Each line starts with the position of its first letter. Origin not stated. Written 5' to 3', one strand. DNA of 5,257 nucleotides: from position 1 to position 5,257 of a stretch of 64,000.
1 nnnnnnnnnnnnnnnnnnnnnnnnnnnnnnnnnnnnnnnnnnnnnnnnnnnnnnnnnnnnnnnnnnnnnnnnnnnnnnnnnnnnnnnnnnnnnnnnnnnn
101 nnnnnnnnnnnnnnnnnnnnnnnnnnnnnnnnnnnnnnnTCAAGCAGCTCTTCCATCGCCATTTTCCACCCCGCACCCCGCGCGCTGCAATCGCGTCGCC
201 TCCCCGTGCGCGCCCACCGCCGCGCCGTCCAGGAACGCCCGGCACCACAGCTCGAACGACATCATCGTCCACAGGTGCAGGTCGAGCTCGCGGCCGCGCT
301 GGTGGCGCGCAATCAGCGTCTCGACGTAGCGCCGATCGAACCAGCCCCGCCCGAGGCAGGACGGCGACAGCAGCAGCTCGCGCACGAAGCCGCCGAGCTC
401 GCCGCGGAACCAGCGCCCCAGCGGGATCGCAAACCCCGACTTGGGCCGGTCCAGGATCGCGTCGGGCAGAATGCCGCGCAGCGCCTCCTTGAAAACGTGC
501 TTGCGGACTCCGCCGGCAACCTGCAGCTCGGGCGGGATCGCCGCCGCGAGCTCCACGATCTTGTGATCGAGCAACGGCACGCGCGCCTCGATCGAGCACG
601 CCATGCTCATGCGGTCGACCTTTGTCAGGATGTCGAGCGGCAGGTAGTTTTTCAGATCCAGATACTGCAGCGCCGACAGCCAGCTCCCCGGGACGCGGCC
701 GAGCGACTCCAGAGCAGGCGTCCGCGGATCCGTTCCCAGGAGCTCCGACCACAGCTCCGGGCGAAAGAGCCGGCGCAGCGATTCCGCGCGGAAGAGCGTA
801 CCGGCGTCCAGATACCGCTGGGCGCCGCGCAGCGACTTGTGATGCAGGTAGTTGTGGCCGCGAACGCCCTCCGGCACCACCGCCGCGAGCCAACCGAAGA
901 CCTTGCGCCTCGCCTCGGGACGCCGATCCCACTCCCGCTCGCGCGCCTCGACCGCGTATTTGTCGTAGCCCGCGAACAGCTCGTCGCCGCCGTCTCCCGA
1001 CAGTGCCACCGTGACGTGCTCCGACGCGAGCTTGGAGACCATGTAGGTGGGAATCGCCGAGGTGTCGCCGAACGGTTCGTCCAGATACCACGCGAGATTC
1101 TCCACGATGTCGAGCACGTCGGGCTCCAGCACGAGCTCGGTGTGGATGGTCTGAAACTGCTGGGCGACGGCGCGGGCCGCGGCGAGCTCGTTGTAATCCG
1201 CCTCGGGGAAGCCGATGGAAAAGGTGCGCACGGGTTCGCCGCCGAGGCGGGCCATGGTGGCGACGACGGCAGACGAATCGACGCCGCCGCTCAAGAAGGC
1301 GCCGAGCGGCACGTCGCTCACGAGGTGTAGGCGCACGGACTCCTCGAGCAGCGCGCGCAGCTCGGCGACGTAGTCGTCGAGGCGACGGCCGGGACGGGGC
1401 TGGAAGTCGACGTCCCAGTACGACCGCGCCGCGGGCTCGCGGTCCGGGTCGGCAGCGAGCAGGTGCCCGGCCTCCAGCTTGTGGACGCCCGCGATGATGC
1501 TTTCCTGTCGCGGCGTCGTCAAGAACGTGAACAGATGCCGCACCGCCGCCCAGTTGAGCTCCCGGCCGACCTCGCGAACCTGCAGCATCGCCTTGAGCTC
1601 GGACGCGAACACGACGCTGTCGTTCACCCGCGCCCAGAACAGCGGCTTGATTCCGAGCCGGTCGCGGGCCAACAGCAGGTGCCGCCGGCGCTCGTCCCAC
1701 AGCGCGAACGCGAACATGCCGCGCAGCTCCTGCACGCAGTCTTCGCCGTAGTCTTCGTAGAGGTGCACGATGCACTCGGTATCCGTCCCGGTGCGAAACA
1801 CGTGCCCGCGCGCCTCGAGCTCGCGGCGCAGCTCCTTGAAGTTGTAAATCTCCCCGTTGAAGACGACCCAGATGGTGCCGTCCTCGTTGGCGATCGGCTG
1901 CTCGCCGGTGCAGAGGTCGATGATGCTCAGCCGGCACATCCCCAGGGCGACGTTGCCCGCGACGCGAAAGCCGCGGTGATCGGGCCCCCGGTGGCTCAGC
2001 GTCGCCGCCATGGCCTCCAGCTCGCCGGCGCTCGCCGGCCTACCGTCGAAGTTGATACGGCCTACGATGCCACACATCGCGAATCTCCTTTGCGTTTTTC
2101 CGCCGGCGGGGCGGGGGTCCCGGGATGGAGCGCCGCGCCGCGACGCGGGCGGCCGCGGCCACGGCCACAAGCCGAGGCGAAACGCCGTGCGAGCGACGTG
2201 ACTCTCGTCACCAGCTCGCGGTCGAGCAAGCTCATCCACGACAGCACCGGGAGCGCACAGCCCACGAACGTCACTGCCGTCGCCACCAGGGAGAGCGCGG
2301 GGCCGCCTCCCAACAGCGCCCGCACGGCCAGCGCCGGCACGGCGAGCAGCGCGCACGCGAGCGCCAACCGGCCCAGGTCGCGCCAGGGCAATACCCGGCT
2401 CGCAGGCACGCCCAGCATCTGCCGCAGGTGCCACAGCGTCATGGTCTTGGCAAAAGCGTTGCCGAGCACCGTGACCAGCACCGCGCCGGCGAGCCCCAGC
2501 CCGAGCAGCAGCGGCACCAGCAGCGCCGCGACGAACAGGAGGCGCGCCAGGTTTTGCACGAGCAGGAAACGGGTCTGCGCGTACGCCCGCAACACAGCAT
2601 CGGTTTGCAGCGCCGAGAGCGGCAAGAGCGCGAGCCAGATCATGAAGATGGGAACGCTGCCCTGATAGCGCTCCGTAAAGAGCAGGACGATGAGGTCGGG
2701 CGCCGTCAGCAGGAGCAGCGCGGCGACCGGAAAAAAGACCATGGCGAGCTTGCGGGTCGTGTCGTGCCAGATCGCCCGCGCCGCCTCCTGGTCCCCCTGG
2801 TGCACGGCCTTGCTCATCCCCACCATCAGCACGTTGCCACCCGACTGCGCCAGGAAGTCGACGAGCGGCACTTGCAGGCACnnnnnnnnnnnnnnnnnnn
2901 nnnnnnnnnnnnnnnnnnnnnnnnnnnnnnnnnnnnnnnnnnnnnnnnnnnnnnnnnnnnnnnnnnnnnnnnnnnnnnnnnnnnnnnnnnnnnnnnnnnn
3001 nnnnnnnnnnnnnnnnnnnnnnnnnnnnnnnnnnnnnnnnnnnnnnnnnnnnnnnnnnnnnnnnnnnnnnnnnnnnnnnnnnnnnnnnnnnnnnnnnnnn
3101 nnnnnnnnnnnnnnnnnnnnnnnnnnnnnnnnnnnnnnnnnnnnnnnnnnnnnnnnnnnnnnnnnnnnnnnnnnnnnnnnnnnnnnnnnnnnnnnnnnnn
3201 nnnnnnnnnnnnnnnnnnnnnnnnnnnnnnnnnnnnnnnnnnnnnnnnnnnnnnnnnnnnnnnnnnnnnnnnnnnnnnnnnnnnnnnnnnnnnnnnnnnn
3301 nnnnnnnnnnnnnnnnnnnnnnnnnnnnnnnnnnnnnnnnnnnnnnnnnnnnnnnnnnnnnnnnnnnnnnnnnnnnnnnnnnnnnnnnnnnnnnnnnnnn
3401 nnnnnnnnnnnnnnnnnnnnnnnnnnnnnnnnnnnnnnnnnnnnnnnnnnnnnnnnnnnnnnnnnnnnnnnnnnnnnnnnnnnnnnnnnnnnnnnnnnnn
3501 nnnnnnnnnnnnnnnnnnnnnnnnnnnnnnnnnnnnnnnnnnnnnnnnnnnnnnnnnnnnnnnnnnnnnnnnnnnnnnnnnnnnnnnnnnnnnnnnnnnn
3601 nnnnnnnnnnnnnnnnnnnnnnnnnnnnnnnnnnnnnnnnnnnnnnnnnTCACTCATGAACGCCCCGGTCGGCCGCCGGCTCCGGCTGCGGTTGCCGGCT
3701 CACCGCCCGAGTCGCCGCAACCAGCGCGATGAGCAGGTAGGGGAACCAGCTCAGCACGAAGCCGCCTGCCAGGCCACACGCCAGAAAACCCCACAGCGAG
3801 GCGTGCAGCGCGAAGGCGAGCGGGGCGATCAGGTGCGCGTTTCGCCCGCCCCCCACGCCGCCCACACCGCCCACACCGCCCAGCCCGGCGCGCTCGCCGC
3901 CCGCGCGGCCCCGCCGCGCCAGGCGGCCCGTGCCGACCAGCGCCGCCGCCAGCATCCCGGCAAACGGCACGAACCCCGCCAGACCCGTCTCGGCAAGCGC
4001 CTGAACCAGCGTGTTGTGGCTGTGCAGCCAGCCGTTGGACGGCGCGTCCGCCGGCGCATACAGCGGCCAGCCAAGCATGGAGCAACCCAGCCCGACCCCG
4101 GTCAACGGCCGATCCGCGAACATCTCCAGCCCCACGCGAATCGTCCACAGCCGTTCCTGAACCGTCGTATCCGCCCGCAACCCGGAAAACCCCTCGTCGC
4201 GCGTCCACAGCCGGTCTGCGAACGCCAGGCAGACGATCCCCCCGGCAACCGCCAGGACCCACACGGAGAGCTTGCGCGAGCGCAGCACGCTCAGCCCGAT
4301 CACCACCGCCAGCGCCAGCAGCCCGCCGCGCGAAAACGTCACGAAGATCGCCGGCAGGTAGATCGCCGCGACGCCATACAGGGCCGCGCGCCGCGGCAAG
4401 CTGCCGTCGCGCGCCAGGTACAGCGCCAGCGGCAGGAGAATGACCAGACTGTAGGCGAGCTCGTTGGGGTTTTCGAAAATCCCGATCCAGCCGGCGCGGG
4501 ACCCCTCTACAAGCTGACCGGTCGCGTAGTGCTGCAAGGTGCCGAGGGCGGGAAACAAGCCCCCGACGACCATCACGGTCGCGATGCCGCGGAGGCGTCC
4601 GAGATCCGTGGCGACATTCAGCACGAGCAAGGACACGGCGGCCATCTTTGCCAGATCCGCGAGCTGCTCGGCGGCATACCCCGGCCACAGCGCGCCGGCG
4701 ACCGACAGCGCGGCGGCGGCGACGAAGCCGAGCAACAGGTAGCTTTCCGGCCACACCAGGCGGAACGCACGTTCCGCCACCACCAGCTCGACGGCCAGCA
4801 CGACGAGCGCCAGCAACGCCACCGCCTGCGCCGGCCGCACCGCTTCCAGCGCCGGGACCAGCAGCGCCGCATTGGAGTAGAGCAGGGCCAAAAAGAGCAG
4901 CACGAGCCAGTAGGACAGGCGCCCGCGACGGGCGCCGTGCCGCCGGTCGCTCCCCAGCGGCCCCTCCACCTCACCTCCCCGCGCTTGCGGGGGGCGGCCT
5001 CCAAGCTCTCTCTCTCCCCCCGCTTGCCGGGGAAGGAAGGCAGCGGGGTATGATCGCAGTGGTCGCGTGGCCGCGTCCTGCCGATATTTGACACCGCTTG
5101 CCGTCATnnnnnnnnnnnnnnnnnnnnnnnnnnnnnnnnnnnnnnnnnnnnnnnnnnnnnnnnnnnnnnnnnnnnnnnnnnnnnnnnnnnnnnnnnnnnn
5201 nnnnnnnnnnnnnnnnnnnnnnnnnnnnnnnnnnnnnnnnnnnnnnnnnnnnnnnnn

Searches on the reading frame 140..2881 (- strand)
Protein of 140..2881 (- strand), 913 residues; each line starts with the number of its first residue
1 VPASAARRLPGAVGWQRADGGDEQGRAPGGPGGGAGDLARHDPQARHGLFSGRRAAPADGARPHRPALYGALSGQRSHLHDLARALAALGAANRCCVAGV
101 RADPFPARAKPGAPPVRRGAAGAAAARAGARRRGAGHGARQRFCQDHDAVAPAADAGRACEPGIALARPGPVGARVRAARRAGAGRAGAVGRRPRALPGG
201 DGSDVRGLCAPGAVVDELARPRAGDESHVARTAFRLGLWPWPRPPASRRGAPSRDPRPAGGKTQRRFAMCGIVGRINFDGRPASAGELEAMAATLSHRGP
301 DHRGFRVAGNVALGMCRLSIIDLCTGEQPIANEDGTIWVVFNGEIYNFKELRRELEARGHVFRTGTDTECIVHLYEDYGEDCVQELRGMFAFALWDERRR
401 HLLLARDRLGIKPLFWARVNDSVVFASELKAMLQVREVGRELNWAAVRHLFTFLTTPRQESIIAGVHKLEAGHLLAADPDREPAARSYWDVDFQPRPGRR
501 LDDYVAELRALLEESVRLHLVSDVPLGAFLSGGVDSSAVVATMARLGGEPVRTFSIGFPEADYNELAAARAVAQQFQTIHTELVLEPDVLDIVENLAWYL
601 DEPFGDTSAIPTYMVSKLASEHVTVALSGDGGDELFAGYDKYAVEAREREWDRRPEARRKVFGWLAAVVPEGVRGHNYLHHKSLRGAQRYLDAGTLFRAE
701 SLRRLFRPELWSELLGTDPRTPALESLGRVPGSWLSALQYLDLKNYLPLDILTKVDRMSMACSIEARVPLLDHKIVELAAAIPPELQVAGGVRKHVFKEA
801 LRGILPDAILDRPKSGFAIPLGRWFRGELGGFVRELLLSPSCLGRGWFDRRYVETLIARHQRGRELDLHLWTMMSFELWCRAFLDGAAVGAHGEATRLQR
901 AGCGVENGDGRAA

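Call 38: search_protein_families(library=ncbifam, proteins=[window:140-2881:-], max_evalue=0.000001)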
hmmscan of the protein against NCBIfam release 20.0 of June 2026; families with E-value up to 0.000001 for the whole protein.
window:140-2881:- (913 aa): 9 families
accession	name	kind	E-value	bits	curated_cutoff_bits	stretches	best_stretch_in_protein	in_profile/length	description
TIGR03108.1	eps_aminotran_1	hypoth_equivalog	6.2e-189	629.7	816.9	1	269-879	1-624/628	XrtA/PEP-CTERM system amidotransferase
TIGR01536.1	asn_synth_AEB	equivalog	5.7e-154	513.9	267.1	1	270-817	1-517/517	asparagine synthase (glutamine-hydrolyzing)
TIGR03104.1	trio_amidotrans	equivalog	2.9e-133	445.2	570.1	2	269-643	1-384/589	N-acetylglutaminylglutamine amidotransferase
NF006949.0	PRK09431.1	equivalog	6.9e-96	321.9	499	3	269-436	1-169/554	asparagine synthase B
NF033535.1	lass_lactam_cya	exception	9.9e-72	242.4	525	2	269-653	1-394/668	lasso peptide isopeptide bond-forming cyclase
NF033561.1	macrolact_Ik_Al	subfamily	1.7e-21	76.5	300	1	391-651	82-347/561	albusnodin/ikarugamycin family macrolactam cyclase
TIGR01135.1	glmS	equivalog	3.3e-15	55.6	418.05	1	329-436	86-201/607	glutamine--fructose-6-phosphate transaminase (isomerizing)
NF001484.0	PRK00331.1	subfamily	4.1e-15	55.2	381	1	329-436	87-202/601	isomerizing glutamine--fructose-6-phosphate transaminase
TIGR01134.1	purF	equivalog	6.6e-13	48.8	350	1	308-437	63-204/432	amidophosphoribosyltransferase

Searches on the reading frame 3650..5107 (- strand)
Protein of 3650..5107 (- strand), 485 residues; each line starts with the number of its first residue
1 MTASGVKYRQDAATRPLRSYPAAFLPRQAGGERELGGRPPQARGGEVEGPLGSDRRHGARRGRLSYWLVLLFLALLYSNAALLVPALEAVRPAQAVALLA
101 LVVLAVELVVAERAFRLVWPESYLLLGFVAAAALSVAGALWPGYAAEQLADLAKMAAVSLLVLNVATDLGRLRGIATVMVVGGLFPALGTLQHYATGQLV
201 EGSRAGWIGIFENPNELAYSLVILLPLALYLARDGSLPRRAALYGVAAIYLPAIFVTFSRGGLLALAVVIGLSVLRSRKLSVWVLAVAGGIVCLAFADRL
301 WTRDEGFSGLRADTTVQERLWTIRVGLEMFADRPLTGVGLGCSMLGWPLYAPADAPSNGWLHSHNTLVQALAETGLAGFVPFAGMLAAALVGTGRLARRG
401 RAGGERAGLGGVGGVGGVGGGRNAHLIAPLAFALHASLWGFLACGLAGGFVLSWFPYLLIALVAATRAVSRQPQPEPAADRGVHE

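Call 61: search_protein_families(library=pfam, proteins=[window:3650-5107:-], max_evalue=0.00001)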
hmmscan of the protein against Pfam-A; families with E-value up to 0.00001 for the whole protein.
window:3650-5107:- (485 aa): 1 family
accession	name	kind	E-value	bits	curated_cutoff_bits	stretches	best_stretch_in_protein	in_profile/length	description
PF04932.20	Wzy_C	-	2.8e-16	60.1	31.7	1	247-382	3-148/149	O-Antigen ligase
